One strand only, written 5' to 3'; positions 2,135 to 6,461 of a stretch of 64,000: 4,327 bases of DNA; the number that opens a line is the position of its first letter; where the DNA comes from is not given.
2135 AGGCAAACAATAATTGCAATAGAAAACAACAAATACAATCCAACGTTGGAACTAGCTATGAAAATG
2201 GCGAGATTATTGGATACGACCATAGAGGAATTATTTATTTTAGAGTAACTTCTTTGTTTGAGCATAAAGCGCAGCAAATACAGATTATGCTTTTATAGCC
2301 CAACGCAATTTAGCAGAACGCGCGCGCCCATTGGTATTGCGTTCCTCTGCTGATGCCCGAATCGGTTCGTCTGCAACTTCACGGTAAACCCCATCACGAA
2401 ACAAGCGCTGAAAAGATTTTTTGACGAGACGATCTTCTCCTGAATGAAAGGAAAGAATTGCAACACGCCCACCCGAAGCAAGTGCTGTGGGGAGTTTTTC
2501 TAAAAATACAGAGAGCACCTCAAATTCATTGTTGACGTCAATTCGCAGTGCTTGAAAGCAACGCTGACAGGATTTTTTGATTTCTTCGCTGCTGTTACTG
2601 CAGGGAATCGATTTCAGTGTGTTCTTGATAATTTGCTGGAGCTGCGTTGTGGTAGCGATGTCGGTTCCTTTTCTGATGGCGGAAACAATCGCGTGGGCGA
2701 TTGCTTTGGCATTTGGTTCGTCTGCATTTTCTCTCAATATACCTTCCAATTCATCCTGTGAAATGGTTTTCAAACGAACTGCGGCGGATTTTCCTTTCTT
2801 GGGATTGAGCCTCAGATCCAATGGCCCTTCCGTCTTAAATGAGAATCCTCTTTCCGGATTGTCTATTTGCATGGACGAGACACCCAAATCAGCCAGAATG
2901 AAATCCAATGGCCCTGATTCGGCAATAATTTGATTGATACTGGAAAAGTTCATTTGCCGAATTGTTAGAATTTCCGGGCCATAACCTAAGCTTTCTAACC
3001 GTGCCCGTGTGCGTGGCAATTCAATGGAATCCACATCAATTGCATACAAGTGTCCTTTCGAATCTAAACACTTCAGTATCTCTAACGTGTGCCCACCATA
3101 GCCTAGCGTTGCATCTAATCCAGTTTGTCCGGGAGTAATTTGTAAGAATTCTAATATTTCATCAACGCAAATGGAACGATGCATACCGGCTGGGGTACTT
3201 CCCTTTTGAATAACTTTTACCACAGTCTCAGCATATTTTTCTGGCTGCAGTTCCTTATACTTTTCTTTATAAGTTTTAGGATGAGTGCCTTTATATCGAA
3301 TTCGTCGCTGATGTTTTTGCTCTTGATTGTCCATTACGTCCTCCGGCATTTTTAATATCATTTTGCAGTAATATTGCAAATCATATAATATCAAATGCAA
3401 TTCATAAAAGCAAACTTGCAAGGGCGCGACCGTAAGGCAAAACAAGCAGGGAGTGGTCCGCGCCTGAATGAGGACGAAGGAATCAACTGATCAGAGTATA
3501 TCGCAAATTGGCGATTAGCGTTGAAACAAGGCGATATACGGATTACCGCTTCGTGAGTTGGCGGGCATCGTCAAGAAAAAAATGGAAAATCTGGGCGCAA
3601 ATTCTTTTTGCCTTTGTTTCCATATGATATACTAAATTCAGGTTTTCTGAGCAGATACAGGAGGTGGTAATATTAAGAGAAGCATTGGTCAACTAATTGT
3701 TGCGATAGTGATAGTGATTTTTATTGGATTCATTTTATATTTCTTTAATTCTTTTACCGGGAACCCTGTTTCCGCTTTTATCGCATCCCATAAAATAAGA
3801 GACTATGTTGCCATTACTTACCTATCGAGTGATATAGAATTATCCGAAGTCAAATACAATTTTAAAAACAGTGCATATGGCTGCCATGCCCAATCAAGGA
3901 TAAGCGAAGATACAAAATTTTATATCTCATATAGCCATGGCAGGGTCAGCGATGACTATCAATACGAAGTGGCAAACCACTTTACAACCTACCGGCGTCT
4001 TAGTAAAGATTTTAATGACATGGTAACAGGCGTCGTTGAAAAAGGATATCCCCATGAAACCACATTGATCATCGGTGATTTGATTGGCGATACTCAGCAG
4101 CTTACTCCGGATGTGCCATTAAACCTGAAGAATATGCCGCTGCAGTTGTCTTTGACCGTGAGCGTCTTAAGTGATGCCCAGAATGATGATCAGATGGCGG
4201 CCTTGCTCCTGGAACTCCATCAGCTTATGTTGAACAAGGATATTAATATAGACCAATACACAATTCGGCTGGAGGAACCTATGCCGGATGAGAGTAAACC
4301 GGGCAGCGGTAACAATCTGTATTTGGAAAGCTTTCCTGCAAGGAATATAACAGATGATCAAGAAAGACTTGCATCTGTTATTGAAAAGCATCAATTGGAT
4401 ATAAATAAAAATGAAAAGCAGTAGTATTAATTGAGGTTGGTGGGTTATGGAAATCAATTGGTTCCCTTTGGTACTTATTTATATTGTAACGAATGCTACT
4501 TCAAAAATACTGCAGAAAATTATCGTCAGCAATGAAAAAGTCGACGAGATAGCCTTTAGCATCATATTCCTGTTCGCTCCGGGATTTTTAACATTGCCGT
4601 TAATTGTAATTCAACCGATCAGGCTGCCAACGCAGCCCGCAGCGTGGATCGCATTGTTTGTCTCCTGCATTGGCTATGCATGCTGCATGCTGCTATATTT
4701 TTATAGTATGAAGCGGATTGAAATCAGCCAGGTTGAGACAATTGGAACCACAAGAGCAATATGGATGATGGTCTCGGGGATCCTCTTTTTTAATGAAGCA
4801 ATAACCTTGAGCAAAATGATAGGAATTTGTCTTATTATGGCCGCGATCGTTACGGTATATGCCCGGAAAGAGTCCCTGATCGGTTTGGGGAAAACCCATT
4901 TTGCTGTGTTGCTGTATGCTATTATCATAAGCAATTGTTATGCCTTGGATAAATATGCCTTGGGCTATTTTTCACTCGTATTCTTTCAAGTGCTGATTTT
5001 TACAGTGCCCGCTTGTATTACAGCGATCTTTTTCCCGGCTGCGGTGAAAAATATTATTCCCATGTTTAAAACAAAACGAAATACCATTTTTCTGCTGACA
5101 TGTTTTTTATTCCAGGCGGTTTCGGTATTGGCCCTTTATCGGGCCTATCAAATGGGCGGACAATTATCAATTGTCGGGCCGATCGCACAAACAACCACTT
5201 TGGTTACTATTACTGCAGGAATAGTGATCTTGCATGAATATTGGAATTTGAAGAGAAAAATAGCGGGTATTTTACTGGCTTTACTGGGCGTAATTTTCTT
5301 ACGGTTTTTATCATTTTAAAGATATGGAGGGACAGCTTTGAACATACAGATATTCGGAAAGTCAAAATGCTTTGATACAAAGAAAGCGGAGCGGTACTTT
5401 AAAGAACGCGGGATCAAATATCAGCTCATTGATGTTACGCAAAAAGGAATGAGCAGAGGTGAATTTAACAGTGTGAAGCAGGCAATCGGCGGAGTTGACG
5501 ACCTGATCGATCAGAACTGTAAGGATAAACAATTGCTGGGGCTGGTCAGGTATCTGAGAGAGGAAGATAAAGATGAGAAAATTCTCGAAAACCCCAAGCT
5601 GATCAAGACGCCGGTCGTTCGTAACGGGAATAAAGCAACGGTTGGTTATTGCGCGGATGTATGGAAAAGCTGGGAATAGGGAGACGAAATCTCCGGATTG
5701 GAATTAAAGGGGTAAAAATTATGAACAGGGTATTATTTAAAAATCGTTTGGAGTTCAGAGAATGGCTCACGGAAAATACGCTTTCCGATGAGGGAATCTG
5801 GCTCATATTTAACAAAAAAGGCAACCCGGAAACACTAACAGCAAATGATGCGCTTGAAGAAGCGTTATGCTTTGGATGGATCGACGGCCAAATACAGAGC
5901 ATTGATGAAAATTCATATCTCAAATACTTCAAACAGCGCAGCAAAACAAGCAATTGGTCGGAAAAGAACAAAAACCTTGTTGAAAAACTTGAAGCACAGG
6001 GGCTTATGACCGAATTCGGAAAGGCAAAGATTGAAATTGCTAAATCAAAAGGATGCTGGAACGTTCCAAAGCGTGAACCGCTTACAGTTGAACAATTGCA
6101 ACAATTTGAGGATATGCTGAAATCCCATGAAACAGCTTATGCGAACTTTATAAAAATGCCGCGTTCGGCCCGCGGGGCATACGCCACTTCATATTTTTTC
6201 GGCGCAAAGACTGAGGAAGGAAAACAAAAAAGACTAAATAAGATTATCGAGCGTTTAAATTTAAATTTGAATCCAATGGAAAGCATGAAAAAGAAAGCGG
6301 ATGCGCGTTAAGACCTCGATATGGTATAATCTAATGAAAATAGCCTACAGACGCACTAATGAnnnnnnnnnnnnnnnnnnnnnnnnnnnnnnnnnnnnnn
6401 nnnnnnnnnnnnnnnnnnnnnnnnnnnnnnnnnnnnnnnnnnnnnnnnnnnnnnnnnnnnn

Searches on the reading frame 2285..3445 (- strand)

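Call 7: search_protein_families(library=pfam, proteins=[window:2285-3445:-])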
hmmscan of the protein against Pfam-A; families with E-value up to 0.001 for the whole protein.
window:2285-3445:- (386 aa): 1 family
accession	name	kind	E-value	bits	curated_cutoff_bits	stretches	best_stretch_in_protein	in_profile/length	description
PF01795.25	Methyltransf_5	-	2.1e-72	244.7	27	1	88-384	3-307/309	MraW methylase family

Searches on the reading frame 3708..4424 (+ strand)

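Call 7: search_protein_families(library=pfam, proteins=[window:3708-4424:+])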
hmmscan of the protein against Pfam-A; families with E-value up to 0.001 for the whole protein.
window:3708-4424:+ (238 aa): 3 families
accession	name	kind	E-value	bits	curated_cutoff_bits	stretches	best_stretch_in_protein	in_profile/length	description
PF24911.1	YfjL_C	-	3.5e-16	60.3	28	1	103-218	3-109/117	YfjL-like C-terminal domain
PF25425.1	YfjL_N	-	4.5e-16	59.4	27.8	1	1-83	9-96/97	YfjL-like, N-terminal domain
PF11337.13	DUF3139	-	0.00015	22.7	27.3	1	2-58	11-68/83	Protein of unknown function (DUF3139)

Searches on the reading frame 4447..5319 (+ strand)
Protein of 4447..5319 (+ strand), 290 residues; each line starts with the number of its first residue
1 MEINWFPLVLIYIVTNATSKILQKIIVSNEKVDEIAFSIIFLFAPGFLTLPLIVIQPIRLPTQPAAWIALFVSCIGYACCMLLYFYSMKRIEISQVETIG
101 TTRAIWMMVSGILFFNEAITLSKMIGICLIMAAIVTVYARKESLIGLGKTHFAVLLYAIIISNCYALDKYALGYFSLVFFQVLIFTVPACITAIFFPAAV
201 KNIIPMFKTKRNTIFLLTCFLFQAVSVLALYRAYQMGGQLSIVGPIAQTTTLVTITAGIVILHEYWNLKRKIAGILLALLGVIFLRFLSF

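Call 7: search_protein_families(library=pfam, proteins=[window:4447-5319:+])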
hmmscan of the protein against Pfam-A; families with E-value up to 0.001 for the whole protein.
window:4447-5319:+ (290 aa): 1 family
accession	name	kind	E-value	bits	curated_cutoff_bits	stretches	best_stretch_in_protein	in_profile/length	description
PF00892.27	EamA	-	6.9e-18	65.7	28.2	2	7-138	5-134/135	EamA-like transporter family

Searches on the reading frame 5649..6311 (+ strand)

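Call 7: search_protein_families(library=pfam, proteins=[window:5649-6311:+])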
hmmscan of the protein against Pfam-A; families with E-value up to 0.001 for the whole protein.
window:5649-6311:+ (220 aa): 1 family
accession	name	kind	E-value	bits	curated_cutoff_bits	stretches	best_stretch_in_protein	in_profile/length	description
PF13376.11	OmdA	-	6.9e-09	36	25.6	1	152-203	7-57/60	Bacteriocin-protection, YdeI or OmpD-Associated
